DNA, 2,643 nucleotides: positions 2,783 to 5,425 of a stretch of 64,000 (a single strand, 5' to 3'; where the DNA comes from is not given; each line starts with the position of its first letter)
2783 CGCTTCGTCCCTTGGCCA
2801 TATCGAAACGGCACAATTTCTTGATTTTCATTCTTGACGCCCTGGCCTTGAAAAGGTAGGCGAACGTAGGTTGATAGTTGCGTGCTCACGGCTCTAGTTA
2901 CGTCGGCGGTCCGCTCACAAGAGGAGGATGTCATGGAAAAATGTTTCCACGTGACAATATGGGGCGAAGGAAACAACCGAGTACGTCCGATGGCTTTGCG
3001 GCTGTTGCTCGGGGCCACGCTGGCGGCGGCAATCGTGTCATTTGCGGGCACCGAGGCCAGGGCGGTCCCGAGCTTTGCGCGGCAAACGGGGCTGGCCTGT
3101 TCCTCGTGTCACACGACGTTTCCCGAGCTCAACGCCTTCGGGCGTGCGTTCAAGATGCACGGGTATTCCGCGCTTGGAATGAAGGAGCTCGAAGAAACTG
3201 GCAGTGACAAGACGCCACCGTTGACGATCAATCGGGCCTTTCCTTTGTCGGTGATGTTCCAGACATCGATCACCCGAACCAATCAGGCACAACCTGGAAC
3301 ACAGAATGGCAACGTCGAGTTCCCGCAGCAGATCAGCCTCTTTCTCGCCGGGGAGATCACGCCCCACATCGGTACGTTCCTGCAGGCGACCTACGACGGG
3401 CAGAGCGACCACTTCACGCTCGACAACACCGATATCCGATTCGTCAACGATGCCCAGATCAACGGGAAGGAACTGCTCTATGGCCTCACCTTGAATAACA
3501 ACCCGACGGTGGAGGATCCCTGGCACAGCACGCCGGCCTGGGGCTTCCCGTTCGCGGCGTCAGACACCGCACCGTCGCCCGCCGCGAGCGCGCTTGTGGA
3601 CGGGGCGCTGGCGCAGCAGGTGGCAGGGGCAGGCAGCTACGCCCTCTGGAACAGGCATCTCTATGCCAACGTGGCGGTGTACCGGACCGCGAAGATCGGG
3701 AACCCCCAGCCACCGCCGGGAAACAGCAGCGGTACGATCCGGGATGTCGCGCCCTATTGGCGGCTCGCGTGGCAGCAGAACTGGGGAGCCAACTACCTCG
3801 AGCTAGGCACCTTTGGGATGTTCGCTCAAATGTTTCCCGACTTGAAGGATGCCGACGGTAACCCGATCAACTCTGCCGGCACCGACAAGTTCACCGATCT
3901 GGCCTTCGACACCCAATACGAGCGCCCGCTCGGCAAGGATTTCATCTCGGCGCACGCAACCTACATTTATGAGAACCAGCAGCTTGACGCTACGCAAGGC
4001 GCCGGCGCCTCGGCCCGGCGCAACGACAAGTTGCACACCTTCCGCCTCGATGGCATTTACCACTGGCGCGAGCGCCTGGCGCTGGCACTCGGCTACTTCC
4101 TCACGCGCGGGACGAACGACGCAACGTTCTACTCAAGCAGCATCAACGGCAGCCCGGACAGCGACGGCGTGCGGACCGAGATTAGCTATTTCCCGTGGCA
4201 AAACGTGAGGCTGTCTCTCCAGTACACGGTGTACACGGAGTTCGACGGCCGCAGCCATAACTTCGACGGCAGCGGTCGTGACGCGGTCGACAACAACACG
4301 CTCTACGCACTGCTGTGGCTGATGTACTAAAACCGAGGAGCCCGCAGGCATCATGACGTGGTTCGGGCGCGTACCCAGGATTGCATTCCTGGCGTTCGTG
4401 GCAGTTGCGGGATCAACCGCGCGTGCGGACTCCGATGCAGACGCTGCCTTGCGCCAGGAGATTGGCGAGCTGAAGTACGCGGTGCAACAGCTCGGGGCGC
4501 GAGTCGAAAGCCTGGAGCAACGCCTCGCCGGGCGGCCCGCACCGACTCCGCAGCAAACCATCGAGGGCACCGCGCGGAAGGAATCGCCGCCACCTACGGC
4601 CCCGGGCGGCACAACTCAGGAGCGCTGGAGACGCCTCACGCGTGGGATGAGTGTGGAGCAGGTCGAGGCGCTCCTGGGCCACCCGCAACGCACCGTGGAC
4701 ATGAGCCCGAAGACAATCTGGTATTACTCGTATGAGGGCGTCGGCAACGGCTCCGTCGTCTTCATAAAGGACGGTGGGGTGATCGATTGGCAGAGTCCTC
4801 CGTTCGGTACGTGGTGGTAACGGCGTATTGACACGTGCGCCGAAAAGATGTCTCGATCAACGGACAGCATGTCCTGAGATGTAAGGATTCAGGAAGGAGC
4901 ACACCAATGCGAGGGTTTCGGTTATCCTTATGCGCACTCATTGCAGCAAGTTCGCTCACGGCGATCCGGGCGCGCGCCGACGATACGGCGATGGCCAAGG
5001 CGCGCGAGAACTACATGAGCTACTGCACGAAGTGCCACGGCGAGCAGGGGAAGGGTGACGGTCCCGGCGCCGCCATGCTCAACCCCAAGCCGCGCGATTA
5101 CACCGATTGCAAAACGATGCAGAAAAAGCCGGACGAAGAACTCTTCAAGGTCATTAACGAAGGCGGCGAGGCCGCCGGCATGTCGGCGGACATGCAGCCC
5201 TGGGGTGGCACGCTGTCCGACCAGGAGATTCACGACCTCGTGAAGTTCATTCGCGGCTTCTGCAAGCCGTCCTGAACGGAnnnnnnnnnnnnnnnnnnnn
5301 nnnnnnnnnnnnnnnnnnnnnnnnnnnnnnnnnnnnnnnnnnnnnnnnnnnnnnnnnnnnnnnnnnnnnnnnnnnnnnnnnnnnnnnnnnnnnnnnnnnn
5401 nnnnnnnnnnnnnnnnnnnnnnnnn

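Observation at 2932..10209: Cyc2-like cytochrome-porin heads an operon that also encodes a Rieske/cyt b complex with its own NAD(P)H-flavoprotein and a pentaheme cytochrome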

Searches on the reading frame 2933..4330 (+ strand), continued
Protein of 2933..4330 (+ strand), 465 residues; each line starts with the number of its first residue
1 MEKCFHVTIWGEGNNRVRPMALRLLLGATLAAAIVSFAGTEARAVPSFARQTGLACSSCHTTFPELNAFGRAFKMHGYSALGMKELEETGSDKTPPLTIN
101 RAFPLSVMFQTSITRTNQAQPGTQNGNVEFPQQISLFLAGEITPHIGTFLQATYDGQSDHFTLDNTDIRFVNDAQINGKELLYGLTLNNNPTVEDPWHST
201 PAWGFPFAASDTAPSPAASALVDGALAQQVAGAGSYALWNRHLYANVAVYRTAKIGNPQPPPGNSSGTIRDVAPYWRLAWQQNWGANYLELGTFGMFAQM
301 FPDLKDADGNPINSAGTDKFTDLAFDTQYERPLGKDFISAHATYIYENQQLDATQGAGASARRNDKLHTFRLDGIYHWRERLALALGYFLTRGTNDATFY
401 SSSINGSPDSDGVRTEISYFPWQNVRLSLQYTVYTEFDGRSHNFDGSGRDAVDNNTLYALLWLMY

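Call 54: search_protein_families(library=pfam, proteins=[L048:9977-11380:+, L048:11441-12061:+, L048:12105-14126:+, L048:14003-14659:+, L048:14661-15446:+, L048:15446-16153:+, L048:16110-18212:+, L048:18209-18973:+, L048:19563-21347:-, L048:7902-8543:+], max_evalue=0.001)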
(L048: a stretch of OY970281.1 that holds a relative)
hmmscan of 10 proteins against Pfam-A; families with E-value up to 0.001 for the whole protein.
L048:9977-11380:+ (467 aa): 0 families

L048:11441-12061:+ (206 aa): 4 families
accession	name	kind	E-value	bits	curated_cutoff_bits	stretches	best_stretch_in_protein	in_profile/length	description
PF14686.12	fn3_3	-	5.8e-08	32.9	24.4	1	156-200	27-73/75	Polysaccharide lyase family 4, domain II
PF13620.12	CarboxypepD_reg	-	1e-07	32.6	32.3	1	154-204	28-79/82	Carboxypeptidase regulatory-like domain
PF13715.12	CarbopepD_reg_2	-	6.1e-07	29.8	32.2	1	150-203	20-73/88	CarboxypepD_reg-like domain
PF00127.26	Copper-bind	-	1.6e-06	28.8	21.2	1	70-151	8-98/99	Copper binding proteins, plastocyanin/azurin family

L048:12105-14126:+ (673 aa): 17 families
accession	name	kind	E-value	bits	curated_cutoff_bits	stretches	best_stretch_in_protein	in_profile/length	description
PF07992.20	Pyr_redox_2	-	1.8e-30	106.8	26.1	1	137-471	1-290/291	Pyridine nucleotide-disulphide oxidoreductase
PF14691.11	Fer4_20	-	1.1e-21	77.2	25.8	1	40-115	29-107/113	Dihydroprymidine dehydrogenase domain II, 4Fe-4S cluster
PF00037.32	Fer4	-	2.8e-08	33.7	21.1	1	626-647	3-24/24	4Fe-4S binding domain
PF13738.12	Pyr_redox_3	-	3e-08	33.7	30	0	264-289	161-185/305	Pyridine nucleotide-disulphide oxidoreductase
PF00070.33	Pyr_redox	-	5.8e-08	33.6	22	0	138-169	1-32/82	Pyridine nucleotide-disulphide oxidoreductase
PF13450.12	NAD_binding_8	-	3.5e-07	30.9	21.9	1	141-176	1-36/68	NAD(P)-binding Rossmann-like domain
PF12838.12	Fer4_7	-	5e-07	30.5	27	1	564-644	2-51/52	4Fe-4S dicluster domain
PF01266.30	DAO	-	6.5e-06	26.3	27.9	1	138-172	1-35/353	FAD dependent oxidoreductase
PF13187.11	Fer4_9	-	1.3e-05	25.6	27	0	622-645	34-51/52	4Fe-4S dicluster domain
PF13484.11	Fer4_16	-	2.9e-05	25.2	30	0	630-650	1-21/66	4Fe-4S double cluster binding domain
PF13237.11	Fer4_10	-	0.00012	22.4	25.5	0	624-646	2-26/53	4Fe-4S dicluster domain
PF01262.27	AlaDh_PNT_C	-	0.00026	20.9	23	0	129-169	21-61/214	Alanine dehydrogenase/PNT, C-terminal domain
PF12831.13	FAD_oxidored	-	0.00035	20.4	27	1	139-175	2-38/416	FAD dependent oxidoreductase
PF14697.11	Fer4_21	-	0.00072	20.1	35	0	560-608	4-46/59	4Fe-4S dicluster domain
PF01946.23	Thi4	-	0.0008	19.1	26.2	0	138-199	19-79/235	Thi4 family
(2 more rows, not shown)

L048:14003-14659:+ (218 aa): 1 family
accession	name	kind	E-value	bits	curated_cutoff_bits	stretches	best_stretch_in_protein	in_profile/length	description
PF00355.32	Rieske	-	7.7e-05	23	20.3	1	123-175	26-80/88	Rieske [2Fe-2S] domain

L048:14661-15446:+ (261 aa): 3 families
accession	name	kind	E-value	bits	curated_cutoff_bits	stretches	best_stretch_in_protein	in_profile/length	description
PF00033.24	Cytochrome_B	-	2.8e-44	151.6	27.2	1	58-236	11-188/189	Cytochrome b/b6/petB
PF13631.11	Cytochrom_B_N_2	-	3.9e-42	144.5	27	1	119-247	2-130/169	Cytochrome b(N-terminal)/b6/petB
PF14358.11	DUF4405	-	4.5e-07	30.7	26.7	1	64-128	3-62/66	Domain of unknown function (DUF4405)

L048:15446-16153:+ (235 aa): 1 family
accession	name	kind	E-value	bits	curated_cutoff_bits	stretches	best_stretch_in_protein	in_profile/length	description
PF00032.22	Cytochrom_B_C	-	5.1e-08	33.5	20.7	1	77-163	2-84/102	Cytochrome b(C-terminal)/b6/petD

L048:16110-18212:+ (700 aa): 6 families
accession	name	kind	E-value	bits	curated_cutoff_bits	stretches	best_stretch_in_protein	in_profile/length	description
PF00034.26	Cytochrom_C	-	5.8e-41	140.2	21.3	5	293-372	2-87/90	Cytochrome c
PF13442.11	Cytochrome_CBB3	-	2.7e-29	101.7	27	1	291-371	2-68/68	Cytochrome C oxidase, cbb3-type, subunit III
PF02433.20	FixO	-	4.3e-19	69.3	29.6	1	322-359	102-139/219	Cytochrome C oxidase, mono-heme subunit/FixO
PF14522.11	Cytochrome_C7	-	4.8e-10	39.6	24.8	0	135-206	12-66/67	Cytochrome c7 and related cytochrome c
PF14537.11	Cytochrom_c3_2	-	1.7e-07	32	25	0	102-148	27-69/79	Cytochrome c3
PF22113.1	Mtrc-MtrF_II-IV_dom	-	7.8e-06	26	30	0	101-157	120-176/176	Outer membrane cytochrome MtrC/MtrF-like, domains II/IV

L048:18209-18973:+ (254 aa): 2 families
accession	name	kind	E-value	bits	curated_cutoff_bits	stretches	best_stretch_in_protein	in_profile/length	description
PF02369.22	Big_1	-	1.9e-08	34.7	34.9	1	65-133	23-91/93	Bacterial Ig-like domain (group 1)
PF13442.11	Cytochrome_CBB3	-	1.1e-06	29.2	27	1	146-230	6-68/68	Cytochrome C oxidase, cbb3-type, subunit III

L048:19563-21347:- (594 aa): 2 families
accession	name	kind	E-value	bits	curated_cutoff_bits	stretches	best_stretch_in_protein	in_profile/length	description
PF11838.14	ERAP1_C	-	1.1e-67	229.1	38.2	1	256-567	1-317/318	ERAP1-like C-terminal domain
PF01433.26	Peptidase_M1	-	1.6e-61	208.1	27.7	1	1-179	39-218/218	Peptidase family M1 domain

L048:7902-8543:+ (213 aa): 1 family
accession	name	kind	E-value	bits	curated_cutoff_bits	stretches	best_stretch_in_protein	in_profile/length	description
PF12973.13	Cupin_7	-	2.8e-06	27.5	27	1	86-155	7-71/105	ChrR Cupin-like domain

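Call 75: find_homologous_proteins(query=L048:12210-14123:+, max_evalue=1e-50)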
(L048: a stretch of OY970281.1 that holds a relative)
Query L048:12210-14123:+ (638 aa): 7984 proteins with E <= 1e-50 among 8000 candidates; the best 120 are listed.
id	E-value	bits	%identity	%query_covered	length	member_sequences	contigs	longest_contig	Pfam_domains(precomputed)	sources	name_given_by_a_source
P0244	0.0e+0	1367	93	100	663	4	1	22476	PF01266.31,PF13450.13,PF14691.12,PF07992.21,PF00070.34,PF00037.33,PF13738.13,PF13484.12,PF12838.13,PF13187.12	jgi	-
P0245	0.0e+0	1359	92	100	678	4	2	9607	PF01266.31,PF13450.13,PF14691.12,PF07992.21,PF00070.34,PF00037.33,PF13738.13,PF13484.12,PF12838.13,PF13187.12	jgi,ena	-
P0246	0.0e+0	1357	92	100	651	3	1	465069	PF01266.31,PF13450.13,PF14691.12,PF07992.21,PF00070.34,PF00037.33,PF13738.13,PF13484.12,PF12838.13,PF13187.12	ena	-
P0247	0.0e+0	1349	90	100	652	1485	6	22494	PF01266.31,PF13450.13,PF14691.12,PF07992.21,PF00070.34,PF00037.33,PF13738.13,PF13484.12,PF12838.13,PF13187.12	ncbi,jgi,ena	ncbi:MAG: FAD-dependent oxidoreductase [Candidatus Sulfotelmatobacter sp.]|jgi:NADPH-dependent gluta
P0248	0.0e+0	1348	91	100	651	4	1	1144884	PF01266.31,PF13450.13,PF14691.12,PF07992.21,PF00070.34,PF00037.33,PF13738.13,PF13484.12,PF12838.13,PF13237.12,PF13187.12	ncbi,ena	-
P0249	0.0e+0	1339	90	100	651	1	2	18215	PF01266.31,PF13450.13,PF14691.12,PF07992.21,PF00070.34,PF00037.33,PF13738.13,PF12838.13,PF13187.12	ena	-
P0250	0.0e+0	1338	90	100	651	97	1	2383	PF01266.31,PF13450.13,PF14691.12,PF07992.21,PF00070.34,PF00037.33,PF13738.13,PF13484.12,PF12838.13,PF13187.12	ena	-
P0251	0.0e+0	1338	90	100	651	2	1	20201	PF01266.31,PF13450.13,PF14691.12,PF07992.21,PF00070.34,PF00037.33,PF13738.13,PF13484.12,PF12838.13,PF13237.12,PF13187.12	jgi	jgi:formate dehydrogenase beta subunit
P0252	0.0e+0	1337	90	100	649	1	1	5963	PF01266.31,PF13450.13,PF14691.12,PF07992.21,PF00070.34,PF00037.33,PF13738.13,PF13484.12,PF12838.13,PF13187.12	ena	-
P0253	0.0e+0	1336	89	100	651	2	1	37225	PF01266.31,PF13450.13,PF14691.12,PF07992.21,PF00070.34,PF00037.33,PF13738.13,PF12838.13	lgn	-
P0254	0.0e+0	1333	90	100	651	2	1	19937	PF14697.12,PF01266.31,PF13450.13,PF14691.12,PF07992.21,PF00070.34,PF00037.33,PF13738.13,PF12838.13,PF13187.12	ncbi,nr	ncbi:MAG TPA: FAD-dependent oxidoreductase [Candidatus Binatia bacterium]|nr:FAD-dependent oxidoredu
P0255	0.0e+0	1333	89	100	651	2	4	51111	PF01266.31,PF13450.13,PF14691.12,PF07992.21,PF00070.34,PF00037.33,PF13738.13,PF12838.13,PF01262.28,PF13187.12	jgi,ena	-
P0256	0.0e+0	1332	89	100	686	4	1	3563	PF01266.31,PF13450.13,PF14691.12,PF07992.21,PF00070.34,PF00037.33,PF13738.13,PF13484.12,PF12838.13,PF13187.12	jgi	jgi:NADPH-dependent glutamate synthase beta subunit-like oxidoreductase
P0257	0.0e+0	1331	89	100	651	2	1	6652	PF01266.31,PF13450.13,PF14691.12,PF07992.21,PF00070.34,PF00037.33,PF13738.13,PF13484.12,PF12838.13,PF13187.12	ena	-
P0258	0.0e+0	1330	89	100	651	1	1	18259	PF01266.31,PF13450.13,PF14691.12,PF07992.21,PF00070.34,PF00037.33,PF13738.13,PF12838.13,PF13187.12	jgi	jgi:NADPH-dependent glutamate synthase beta subunit-like oxidoreductase/NAD-dependent dihydropyrimid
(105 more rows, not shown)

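Call 83: search_protein_representatives(protein=window:2990-4327:+)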
Query: 446 residues. Proteins with E-value up to 0.001 (for the whole library): 3876; up to 1e-10: 1402; up to 1e-30: 470. The best 150 are listed.
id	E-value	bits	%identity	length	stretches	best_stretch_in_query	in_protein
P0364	2.9e-123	428.4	45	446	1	9-445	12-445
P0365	1.5e-122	426.0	49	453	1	22-445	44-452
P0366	3.0e-122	425.0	47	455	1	9-446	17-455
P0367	2.0e-121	422.3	51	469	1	7-445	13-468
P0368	3.8e-118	411.5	50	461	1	10-442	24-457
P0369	3.2e-115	401.9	48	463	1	23-446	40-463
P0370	8.6e-112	390.6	46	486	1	21-445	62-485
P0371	1.8e-109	382.9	48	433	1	19-446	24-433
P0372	3.7e-109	381.9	46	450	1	9-445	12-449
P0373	6.0e-109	381.2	51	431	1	6-422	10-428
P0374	4.6e-108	378.3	43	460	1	14-446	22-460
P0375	6.6e-108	377.8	45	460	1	16-446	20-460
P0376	8.9e-108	377.3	50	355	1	89-445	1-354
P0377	3.8e-107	375.2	44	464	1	10-446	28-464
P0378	3.9e-107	375.2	48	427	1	15-445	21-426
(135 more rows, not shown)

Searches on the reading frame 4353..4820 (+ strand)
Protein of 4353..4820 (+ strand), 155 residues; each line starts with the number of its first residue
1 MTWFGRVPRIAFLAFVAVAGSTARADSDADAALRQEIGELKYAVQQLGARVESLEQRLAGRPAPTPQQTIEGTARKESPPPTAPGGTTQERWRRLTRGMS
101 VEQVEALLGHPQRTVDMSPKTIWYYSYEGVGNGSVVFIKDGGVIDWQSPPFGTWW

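Call 4: search_protein_families(library=pfam, proteins=[window:4353-4820:+], max_evalue=0.01)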
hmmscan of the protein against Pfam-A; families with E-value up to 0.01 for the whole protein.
window:4353-4820:+ (155 aa): 1 family
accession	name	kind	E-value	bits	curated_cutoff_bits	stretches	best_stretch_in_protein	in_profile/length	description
PF04355.18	BamE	-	1e-05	25.7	23.2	1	88-128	5-44/71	Outer membrane protein assembly factor BamE domain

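Call 5: search_protein_families(library=ncbifam, proteins=[window:4353-4820:+], max_evalue=0.01)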
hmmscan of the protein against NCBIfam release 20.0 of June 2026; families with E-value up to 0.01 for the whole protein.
window:4353-4820:+ (155 aa): 0 families

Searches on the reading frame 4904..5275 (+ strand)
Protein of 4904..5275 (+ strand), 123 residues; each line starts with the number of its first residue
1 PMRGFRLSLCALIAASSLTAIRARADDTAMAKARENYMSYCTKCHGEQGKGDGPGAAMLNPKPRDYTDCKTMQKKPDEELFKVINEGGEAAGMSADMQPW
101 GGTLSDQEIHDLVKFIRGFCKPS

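Call 4: search_protein_families(library=pfam, proteins=[window:4904-5275:+], max_evalue=0.01)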
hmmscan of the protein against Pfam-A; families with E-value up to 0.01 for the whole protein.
window:4904-5275:+ (123 aa): 2 families
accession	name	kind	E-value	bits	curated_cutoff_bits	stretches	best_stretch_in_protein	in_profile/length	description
PF13442.11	Cytochrome_CBB3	-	7.3e-12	45.9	27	1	29-116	2-68/68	Cytochrome C oxidase, cbb3-type, subunit III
PF00034.26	Cytochrom_C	-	6e-09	37.5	21.3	1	32-117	3-87/90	Cytochrome c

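Call 5: search_protein_families(library=ncbifam, proteins=[window:4904-5275:+], max_evalue=0.01)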
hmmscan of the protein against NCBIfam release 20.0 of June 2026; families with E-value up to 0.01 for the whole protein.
window:4904-5275:+ (123 aa): 6 families
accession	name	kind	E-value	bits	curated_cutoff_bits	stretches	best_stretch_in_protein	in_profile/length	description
NF033864.1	cytochrome579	equivalog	5e-11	42.7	280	1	25-89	46-110/179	cytochrome 579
NF011054.0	PRK14486.1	equivalog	6.7e-11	42.2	447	1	25-117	210-288/294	putative bifunctional cbb3-type cytochrome c oxidase subunit II/cytochrome c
TIGR00782.1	ccoP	equivalog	1.1e-05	24.9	179.95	1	22-116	97-278/285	cytochrome-c oxidase, cbb3-type subunit III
TIGR03872.1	cytochrome_MoxG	equivalog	8.1e-05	22.8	147.8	1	26-118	40-120/133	cytochrome c(L), periplasmic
NF045773.1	cytochro_C550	exception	0.0048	16.8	125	0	25-97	44-103/118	cytochrome c550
NF045774.1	cytochro_C551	exception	0.0089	16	118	0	23-52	32-61/110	cytochrome c551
